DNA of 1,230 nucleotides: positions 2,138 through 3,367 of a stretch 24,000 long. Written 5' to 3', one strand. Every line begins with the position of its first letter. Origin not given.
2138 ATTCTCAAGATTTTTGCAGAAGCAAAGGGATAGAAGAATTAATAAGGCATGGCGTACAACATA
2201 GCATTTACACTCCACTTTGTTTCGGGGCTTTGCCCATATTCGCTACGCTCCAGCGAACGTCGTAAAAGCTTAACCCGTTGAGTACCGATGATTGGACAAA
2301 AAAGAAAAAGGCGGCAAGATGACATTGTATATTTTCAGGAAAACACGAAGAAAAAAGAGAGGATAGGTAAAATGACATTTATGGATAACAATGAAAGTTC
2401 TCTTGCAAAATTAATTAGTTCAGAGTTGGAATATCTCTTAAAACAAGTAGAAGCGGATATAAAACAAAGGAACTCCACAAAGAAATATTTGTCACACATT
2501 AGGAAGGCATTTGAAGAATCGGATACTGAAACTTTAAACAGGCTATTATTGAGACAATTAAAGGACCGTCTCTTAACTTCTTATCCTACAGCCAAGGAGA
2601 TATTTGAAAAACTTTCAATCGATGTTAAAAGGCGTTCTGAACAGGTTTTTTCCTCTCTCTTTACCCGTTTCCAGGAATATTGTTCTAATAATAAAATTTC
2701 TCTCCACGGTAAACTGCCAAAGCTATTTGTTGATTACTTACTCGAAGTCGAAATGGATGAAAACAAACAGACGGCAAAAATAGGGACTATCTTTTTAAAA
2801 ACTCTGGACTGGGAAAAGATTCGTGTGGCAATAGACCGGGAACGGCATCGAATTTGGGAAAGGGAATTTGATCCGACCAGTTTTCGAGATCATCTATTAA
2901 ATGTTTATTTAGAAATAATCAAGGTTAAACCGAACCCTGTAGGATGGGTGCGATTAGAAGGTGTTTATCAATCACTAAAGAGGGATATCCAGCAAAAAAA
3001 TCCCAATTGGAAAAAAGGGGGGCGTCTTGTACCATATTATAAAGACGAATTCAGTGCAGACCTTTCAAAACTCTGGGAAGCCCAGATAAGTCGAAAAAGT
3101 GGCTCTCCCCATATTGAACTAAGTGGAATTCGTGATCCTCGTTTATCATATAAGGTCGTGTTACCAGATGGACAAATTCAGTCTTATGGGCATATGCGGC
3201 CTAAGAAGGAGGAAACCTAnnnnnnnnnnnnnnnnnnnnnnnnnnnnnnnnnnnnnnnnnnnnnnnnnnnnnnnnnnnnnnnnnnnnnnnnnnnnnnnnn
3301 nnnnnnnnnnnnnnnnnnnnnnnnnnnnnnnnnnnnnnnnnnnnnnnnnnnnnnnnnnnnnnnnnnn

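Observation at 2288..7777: Stand-alone four-gene operon: orphan protein + two divergent BrxD-like ATPases + Lhr/BrxHI-like helicase, with no BREX core genes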

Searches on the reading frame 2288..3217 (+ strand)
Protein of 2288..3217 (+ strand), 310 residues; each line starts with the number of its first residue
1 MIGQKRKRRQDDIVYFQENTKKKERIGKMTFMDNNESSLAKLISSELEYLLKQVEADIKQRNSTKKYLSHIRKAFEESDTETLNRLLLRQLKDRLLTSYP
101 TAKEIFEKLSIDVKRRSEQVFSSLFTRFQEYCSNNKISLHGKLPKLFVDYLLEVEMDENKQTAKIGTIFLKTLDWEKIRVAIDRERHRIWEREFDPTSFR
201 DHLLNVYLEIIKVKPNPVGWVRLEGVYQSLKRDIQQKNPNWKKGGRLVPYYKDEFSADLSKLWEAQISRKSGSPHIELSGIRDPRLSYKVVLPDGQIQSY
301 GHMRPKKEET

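Call 5: search_protein_families(library=pfam, proteins=[window:2288-3217:+], max_evalue=0.1)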
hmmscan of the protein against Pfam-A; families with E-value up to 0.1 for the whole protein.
window:2288-3217:+ (310 aa): 2 families
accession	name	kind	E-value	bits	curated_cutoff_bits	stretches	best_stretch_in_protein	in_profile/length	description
PF21907.4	SAM_CEP-1_C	-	0.0092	16.7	26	1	52-128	28-98/103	CEP-1 C-terminal SAM domain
PF20740.2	TP0453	-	0.057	12.9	27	0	23-90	158-226/252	Outer membrane-associated lipoprotein TP0453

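Call 6: search_protein_families(library=padloc, proteins=[window:2288-3217:+], max_evalue=0.1)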
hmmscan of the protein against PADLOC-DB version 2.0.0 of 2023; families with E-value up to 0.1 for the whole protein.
window:2288-3217:+ (310 aa): 0 families

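Call 7: search_protein_families(library=ncbifam, proteins=[window:2288-3217:+], max_evalue=0.1)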
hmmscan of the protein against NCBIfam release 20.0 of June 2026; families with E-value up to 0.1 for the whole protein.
window:2288-3217:+ (310 aa): 1 family
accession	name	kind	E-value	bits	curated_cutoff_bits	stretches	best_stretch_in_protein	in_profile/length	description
NF047606.1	LIC11177_fam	equivalog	0.014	16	190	1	21-130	13-119/154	LIC11177 family protein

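Call 16: find_homologous_proteins(query=window:2288-3217:+)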
Query window:2288-3217:+ (310 aa): 125 proteins with E <= 0.001 among 1143 candidates; the best 120 are listed.
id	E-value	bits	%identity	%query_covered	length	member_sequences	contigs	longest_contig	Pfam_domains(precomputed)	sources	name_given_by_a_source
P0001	2.6e-201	685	100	100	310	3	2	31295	-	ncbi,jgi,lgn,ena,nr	ncbi:MAG: hypothetical protein KKH04_19770 [Proteobacteria bacterium]|nr:hypothetical protein [Pseud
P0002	5.3e-158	543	88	90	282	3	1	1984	-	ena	-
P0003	1.2e-154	532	86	90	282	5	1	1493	-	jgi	-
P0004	6.1e-150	516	82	91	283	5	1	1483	-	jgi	-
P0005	1.6e-149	515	82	91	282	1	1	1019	-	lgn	-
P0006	2.0e-148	511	81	91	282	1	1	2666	-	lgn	-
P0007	4.8e-147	507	81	91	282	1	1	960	-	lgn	-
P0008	1.5e-146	505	80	91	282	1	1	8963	-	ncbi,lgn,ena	-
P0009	8.7e-146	503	80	93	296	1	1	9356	-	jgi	-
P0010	4.1e-145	501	82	91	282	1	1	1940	-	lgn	-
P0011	8.5e-145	500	80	91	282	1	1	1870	-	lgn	-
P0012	8.1e-142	490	77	91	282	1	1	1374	-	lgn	-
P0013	3.5e-141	488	76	96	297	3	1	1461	-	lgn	-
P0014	2.6e-140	485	77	91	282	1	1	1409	-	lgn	-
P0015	6.1e-140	484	77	91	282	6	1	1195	-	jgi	-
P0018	5.7e-135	467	76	90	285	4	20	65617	-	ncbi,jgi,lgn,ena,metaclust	metaclust:status=active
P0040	6.0e-94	333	54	89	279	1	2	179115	-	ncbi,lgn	-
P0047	1.1e-89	319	53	89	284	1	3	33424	-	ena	-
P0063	4.9e-76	274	47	89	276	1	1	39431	-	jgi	-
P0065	8.2e-75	270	46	89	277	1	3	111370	-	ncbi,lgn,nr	ncbi:MAG: hypothetical protein KJ077_28920 [Anaerolineae bacterium]|nr:hypothetical protein [Anaerol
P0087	1.8e-67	246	45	88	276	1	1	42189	-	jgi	jgi:hypothetical protein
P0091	4.5e-66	241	42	87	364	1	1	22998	-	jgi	-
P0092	9.4e-66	240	41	89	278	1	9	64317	-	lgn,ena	-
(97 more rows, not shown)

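Call 18: find_encoding_contigs(protein=P0001, flank=10000, max_places=3)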
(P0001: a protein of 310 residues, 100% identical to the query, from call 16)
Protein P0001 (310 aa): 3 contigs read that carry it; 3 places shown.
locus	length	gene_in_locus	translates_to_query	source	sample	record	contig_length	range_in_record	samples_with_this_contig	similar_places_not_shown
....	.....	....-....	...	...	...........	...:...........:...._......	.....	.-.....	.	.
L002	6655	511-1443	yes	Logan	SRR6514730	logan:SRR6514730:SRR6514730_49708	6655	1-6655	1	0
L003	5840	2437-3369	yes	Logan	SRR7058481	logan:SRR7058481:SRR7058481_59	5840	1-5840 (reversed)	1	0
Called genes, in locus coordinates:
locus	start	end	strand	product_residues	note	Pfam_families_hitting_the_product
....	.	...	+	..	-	?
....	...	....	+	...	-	-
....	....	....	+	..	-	-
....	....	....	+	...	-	-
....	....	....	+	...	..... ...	-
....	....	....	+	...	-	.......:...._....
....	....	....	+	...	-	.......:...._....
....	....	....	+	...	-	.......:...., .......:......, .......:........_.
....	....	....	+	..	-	-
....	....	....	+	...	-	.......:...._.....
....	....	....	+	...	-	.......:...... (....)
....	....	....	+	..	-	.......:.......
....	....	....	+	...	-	-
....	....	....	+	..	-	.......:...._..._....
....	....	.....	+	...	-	-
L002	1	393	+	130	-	?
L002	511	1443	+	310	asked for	-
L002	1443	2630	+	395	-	PF10923:BrxC_BrxD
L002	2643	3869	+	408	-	PF10923:BrxC_BrxD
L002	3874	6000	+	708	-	PF00270:DEAD, PF04851:ResIII, PF00271:Helicase_C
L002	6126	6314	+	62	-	-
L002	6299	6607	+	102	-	PF05016:ParE_toxin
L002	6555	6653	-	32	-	?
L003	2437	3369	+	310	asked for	-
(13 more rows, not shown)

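Call 19: find_encoding_contigs(protein=P0040, flank=10000, max_places=2)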
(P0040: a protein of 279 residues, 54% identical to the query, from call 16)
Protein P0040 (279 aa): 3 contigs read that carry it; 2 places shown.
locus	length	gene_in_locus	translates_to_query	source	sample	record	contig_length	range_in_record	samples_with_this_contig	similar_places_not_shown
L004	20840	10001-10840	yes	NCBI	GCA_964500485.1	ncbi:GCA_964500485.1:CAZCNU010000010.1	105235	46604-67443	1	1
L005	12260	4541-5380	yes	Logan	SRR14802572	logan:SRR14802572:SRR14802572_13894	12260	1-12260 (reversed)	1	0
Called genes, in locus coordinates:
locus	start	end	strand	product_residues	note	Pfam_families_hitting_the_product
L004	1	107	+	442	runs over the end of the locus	-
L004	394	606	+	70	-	PF12728:HTH_17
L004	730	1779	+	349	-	PF01555:N6_N4_Mtase (weak)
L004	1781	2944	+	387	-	-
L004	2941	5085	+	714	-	PF01935:DUF87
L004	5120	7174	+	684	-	PF01555:N6_N4_Mtase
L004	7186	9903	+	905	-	PF00270:DEAD (weak), PF04851:ResIII, PF19778:RE_endonuc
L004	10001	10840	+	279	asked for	-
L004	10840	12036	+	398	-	PF10923:BrxC_BrxD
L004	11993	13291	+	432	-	PF10923:BrxC_BrxD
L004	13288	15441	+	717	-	PF00270:DEAD, PF00271:Helicase_C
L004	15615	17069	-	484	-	-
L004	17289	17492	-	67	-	-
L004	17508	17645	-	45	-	-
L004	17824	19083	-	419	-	PF00712:DNA_pol3_beta (faint), PF02767:DNA_pol3_beta_2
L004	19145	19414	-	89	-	-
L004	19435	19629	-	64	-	-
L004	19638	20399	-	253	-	PF00899:ThiF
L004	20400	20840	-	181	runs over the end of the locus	PF14464:Prok-JAB (weak)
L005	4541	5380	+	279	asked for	-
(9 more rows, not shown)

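Call 20: find_encoding_contigs(protein=P0065, flank=10000, max_places=2)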
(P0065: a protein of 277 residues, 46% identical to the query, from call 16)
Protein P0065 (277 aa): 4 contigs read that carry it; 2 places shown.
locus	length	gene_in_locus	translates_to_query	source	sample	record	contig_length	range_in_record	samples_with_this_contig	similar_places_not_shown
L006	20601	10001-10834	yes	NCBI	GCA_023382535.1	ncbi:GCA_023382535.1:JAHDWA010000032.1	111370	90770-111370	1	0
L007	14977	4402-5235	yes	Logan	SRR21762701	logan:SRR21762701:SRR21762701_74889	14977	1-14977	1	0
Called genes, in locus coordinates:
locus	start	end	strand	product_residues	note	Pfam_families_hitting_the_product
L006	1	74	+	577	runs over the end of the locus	PF00012:HSP70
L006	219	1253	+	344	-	PF00805:Pentapeptide (weak), PF13576:Pentapeptide_3 (faint), PF13599:Pentapeptide_4 (weak), PF00805:Pentapeptide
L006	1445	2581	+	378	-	-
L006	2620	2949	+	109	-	-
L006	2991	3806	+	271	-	PF26549:Tricorn_N (faint)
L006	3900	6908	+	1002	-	PF06634:DUF1156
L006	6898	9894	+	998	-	PF01582:TIR, PF13676:TIR_2, PF07693:KAP_NTPase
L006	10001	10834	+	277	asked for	-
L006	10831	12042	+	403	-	PF10923:BrxC_BrxD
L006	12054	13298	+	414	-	PF10923:BrxC_BrxD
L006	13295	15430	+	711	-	PF00270:DEAD, PF04851:ResIII, PF00271:Helicase_C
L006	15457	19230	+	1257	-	PF13091:PLDc_2 (faint), PF00176:SNF2-rel_dom, PF04851:ResIII, PF00271:Helicase_C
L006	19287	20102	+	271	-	PF08378:NERD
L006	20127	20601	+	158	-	PF00069:Pkinase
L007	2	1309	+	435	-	?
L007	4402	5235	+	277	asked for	-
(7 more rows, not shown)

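Call 24: search_protein_families(library=pfam, alignment_id=A1, max_evalue=0.1)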
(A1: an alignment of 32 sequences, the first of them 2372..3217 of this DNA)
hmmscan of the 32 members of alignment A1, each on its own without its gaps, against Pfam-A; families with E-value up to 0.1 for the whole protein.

A. member 1, window:2372-3217:+ (282 aa): 1 family
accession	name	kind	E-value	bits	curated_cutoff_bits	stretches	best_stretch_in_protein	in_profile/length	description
PF21907.4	SAM_CEP-1_C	-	0.0094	16.6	26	1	25-100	29-98/103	CEP-1 C-terminal SAM domain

B. families by the number of members that match (of 32 scanned): 26 families (the first 25 are shown)
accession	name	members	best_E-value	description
PF25504.1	HEAT_5MP1_2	4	0.00066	5MP1/2 HEAT domain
PF23345.1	NUP160_helical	4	0.0043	Nucleoporin NUP160, helical domain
PF04280.21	Tim44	3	0.026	Tim44-like domain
PF01381.28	HTH_3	2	0.0036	Helix-turn-helix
PF12213.14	Dpoe2NT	2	0.0086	DNA polymerases epsilon N terminal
PF00376.29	MerR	1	0.0016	MerR family regulatory protein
PF20439.3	SpoIVA_C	1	0.0019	Sporulation stage IV protein A, C-terminal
PF18177.6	La_HTH_kDCL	1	0.0086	La HTH in kinetoplastid DICER domain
PF21907.4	SAM_CEP-1_C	1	0.0094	CEP-1 C-terminal SAM domain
PF02212.23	GED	1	0.012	Dynamin GTPase effector domain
PF19512.4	DUF6046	1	0.012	Domain of unknown function (DUF6046)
PF20046.4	DUF6448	1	0.021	Family of unknown function (DUF6448)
PF04513.17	Baculo_PEP_C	1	0.027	Baculovirus polyhedron envelope protein, PEP, C terminus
PF22313.1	DIP0205-like_N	1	0.039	DIP0205-like, N-terminal domain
PF06156.18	YabA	1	0.04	Initiation control protein YabA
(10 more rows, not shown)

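Call 28: predict_structure(alignment_id=A1)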
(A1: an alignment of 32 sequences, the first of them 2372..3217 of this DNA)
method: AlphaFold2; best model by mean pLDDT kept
length: 282 residues; sequences in the alignment: 32
mean_pLDDT: 91.2   pTM: 0.78
mean pLDDT of the five models: 91.2, 90.7, 90.2, 89.8, 89.3
residues with pLDDT >= 90: 219; 70-90: 53; 50-70: 4; < 50: 6
segments of 3 or more residues with pLDDT < 50: 1-5
pLDDT, mean of each block of 10 residues (from residue 1): 54 93 94 93 94 89 90 93 92 94 96 94 95 92 94 96 94 96 91 95 93 85 95 95 89 91 92 91 51
secondary structure, 60 per line:
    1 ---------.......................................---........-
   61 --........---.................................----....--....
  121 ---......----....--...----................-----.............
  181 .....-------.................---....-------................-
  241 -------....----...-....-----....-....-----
elements in order: H10-48 H52-59 H63-70 H74-106 E111-114 E117-120 E124-129 E134-137 E140-142 H147-162 H168-185 H195-209 H213-216 H224-239 E248-251 E260-263 E269-272 E274-277

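Call 29: search_protein_representatives(alignment_id=A1)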
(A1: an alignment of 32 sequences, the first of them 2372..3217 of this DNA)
Query: 32 sequences, 278 profile positions. Proteins with E-value up to 0.001 (for the whole library): 213; up to 1e-10: 65; up to 1e-30: 26. The best 150 are listed.
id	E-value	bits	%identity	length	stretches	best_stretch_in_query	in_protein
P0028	1.1e-122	425.0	-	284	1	2-277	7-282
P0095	4.0e-109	380.6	-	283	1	4-277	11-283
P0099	3.3e-107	374.3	-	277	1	1-276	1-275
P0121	2.8e-92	325.3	-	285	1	5-276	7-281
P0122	1.4e-87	310.0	-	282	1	3-276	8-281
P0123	1.4e-86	306.6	-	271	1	10-277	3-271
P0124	2.9e-86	305.6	-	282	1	4-276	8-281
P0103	2.4e-77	276.3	-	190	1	92-277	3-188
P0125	3.1e-71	256.3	-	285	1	11-277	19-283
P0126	6.9e-71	255.2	-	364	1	6-276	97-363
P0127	1.6e-69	250.7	-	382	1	5-276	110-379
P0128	6.5e-68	245.4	-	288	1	4-274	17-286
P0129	1.6e-52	194.9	-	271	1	3-225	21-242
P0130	3.2e-46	174.3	-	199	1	3-198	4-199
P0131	1.2e-43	165.8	-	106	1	172-276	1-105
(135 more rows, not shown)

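Call 33: fold_search(model_id=the predicted structure, library=pdb)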
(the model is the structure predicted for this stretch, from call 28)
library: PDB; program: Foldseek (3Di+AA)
matches with E <= 10: 92; with E <= 0.001: 0
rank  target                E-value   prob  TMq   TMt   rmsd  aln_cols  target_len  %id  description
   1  2w2u_A                1.1e+00  0.57  0.17  0.45   4.5        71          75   21  STRUCTURAL INSIGHT INTO THE INTERACTION BETWEEN ARCHAEAL ESCRT-III AND AAA-ATPASE (released 2009-07-14)
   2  2w2u_B                1.1e+00  0.54  0.17  0.45   4.5        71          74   21  STRUCTURAL INSIGHT INTO THE INTERACTION BETWEEN ARCHAEAL ESCRT-III AND AAA-ATPASE (released 2009-07-14)
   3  9ngo_I                1.3e+00  0.33  0.14  0.21   7.4        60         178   17  CRYO-EM STRUCTURE OF HUMAN U7 SNRNP WITH METHYLATED noncleavable H2A* SUBSTRATE PRE-MRNA (FOCUS MAP) (released 2026-01-21)
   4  7t8b_A                1.4e+00  0.11  0.15  0.09  14.5       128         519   12  Octameric Human Twinkle Helicase Clinical Variant W315L (released 2022-07-27)
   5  9e6q_AA               1.4e+00  0.09  0.08  0.09   6.0        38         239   24  Cryo-EM structure of the Pyrobaculum calidifontis 50S ribosomal subunit in complex with Dri (released 2024-11-20)
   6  8vfy_O                1.8e+00  0.18  0.18  0.40   8.0       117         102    9  Cryo-EM structure of FoxA1 in complex with ALBN1 nucleosome (class 1) (released 2024-08-07)
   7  5wi3_A                1.8e+00  0.04  0.11  0.12  11.7       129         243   16  Structure of Acinetobacter baumannii carbapenemase OXA-239 K82D bound to cefotaxime (released 2017-12-27)
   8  7t8b_B                2.0e+00  0.14  0.15  0.09  13.0       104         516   13  Octameric Human Twinkle Helicase Clinical Variant W315L (released 2022-07-27)
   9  4d7e_B                2.0e+00  0.04  0.09  0.07  11.2        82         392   13  An unprecedented NADPH domain conformation in Lysine Monooxygenase NbtG from Nocardia farcinica (released 2015-04-01)
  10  9nh6_I                2.1e+00  0.23  0.14  0.07   7.4        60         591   17  CRYO-EM STRUCTURE OF HUMAN U7 SNRNP WITH METHYLATED noncleavable H2A* SUBSTRATE PRE-MRNA (COMPOSITE MAP) (released 2026-01-21)
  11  8eki_E                2.1e+00  0.08  0.20  0.10  19.0       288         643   11  CryoEM structure of the Dsl1 complex bound to SNAREs Sec20 and Use1 (released 2023-10-04)
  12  3j7o_A                2.3e+00  0.09  0.08  0.09   5.8        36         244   11  Structure of the mammalian 60S ribosomal subunit (released 2014-09-03)
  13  2v6y_A                2.6e+00  0.38  0.16  0.45   4.5        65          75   20  Structure of the MIT domain from a S. solfataricus Vps4-like ATPase (released 2007-10-16)
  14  3lie_B                2.6e+00  0.02  0.09  0.10  19.9       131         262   15  Crystal Structure of the extracellular domain of the putative histidine kinase vpHK1S-Z8 (released 2010-05-05)
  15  3etu                  2.9e+00  0.12  0.17  0.16  11.3       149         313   11  Crystal structure of yeast Dsl1p (released 2009-01-20)
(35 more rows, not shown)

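Call 38: fold_search(model_id=the predicted structure, library=viral)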
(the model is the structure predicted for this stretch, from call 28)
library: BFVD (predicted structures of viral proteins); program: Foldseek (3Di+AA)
matches with E <= 10: 180; with E <= 0.001: 0
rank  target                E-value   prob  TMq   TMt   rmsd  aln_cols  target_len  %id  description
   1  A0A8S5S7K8            1.4e-01  0.97  0.20  0.25   3.4        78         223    9  Uncharacterized protein [Siphoviridae sp. ctAFE3]
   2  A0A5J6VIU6            1.6e-01  0.44  0.18  0.13  22.6       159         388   14  Uncharacterized protein [Megaviridae environmental sample]
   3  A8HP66                2.0e-01  0.94  0.24  0.52   4.7        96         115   14  (no name in the UniProt tables at hand)
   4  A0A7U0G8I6            2.8e-01  0.89  0.19  0.34   3.6        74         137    4  (no name in the UniProt tables at hand)
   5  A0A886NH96            5.6e-01  0.63  0.14  0.37   5.2        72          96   14  (no name in the UniProt tables at hand)
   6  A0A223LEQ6            5.6e-01  0.11  0.12  0.16  20.3       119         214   16  Uncharacterized protein [Bacillus phage PBS1]
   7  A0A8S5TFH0            7.9e-01  0.13  0.12  0.30  11.0       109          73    8  Helix-turn-helix domain protein [Siphoviridae sp. ctbgC51]
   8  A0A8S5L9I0            8.8e-01  0.30  0.15  0.28  10.0        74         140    8  Uncharacterized protein [Myoviridae sp. ctPuP5]
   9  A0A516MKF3            8.8e-01  0.25  0.20  0.13   8.6       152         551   12  (no name in the UniProt tables at hand)
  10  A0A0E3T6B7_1          8.8e-01  0.04  0.15  0.05  22.6       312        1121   11  Tape measure protein [Bacillus phage Stills]
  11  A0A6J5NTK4            1.5e+00  0.06  0.11  0.14  15.3       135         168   18  Uncharacterized protein [uncultured Caudovirales phage]
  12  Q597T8                1.5e+00  0.23  0.18  0.28  10.9        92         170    8  Uncharacterized protein [Lactobacillus phage phiJL-1]
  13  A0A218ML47            1.5e+00  0.13  0.13  0.19   5.1        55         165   13  Uncharacterized protein [uncultured virus]
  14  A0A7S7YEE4            1.5e+00  0.02  0.09  0.08  16.9       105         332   15  Uncharacterized protein [Medusavirus stheno T3]
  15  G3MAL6                1.7e+00  0.20  0.17  0.32   7.6        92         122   15  Gp475 [Bacillus phage G]
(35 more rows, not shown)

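Call 39: search_dna_similar(query=window:2372-3217:+, collection=plasmids, mode=protein, max_evalue=0.001)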
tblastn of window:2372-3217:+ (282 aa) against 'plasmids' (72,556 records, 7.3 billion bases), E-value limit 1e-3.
Records with a match: 1; places in all: 1; records where one place covers at least 80% of the query: 0.
Best place of each record, by identity: <60% 1.
By first word of the organism name: Aulosira 1.
By predicted mobility (MOB-suite, as given by PLSDB): conjugative 1.
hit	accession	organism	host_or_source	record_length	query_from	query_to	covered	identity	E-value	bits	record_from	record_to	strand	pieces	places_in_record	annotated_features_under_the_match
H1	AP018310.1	Aulosira laxa NIES-50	-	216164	119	254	48%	31.7%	6e-4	49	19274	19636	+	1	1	hypothetical protein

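Call 40: get_annotated_region(hit=H1, flank=9000)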
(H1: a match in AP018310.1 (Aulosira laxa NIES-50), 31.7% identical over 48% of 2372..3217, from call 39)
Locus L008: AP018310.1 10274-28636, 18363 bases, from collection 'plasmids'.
description: Aulosira laxa NIES-50 plasmid plasmid3 DNA, complete genome
organism: Aulosira laxa NIES-50 (NCBI taxid 1541988)
taxonomy: Bacteria; Cyanobacteriota; Cyanophyceae; Nostocales; Fortieaceae; Aulosira; Aulosira laxa; Aulosira laxa NIES-50
host: -; source: -; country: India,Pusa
typing (MOB-suite, as given by PLSDB): conjugative; replicon rep_cluster_1671; relaxase MOBP; mating-pair formation MPF_T
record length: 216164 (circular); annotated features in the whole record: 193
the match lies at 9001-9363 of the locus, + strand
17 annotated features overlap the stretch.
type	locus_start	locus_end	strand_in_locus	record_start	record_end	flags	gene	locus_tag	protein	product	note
CDS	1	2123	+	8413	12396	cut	-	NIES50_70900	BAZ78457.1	hypothetical protein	-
CDS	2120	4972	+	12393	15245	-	-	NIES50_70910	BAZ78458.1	alkaline phosphatase domain-containing protein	-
CDS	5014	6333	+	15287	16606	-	-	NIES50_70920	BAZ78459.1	putative ATP/GTP binding protein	-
CDS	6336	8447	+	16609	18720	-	-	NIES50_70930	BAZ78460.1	DEAD/DEAH box helicase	-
CDS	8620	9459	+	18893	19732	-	-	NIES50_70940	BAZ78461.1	hypothetical protein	-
CDS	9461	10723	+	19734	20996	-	-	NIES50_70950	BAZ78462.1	hypothetical protein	-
CDS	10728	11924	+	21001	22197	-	-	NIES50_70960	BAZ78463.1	hypothetical protein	-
CDS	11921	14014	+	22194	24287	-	-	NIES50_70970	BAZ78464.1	DEAD/DEAH box RNA helicase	-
CDS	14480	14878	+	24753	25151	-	-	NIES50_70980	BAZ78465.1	hypothetical protein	-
CDS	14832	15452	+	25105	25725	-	-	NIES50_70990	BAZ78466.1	hypothetical protein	-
CDS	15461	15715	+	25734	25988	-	-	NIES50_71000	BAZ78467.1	hypothetical protein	-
CDS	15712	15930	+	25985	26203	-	-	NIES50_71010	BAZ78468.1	hypothetical protein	-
CDS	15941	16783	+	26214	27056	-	-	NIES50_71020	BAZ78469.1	hypothetical protein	-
CDS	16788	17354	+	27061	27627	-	-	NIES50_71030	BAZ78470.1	hypothetical protein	-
CDS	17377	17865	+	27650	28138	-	-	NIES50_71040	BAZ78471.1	hypothetical protein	-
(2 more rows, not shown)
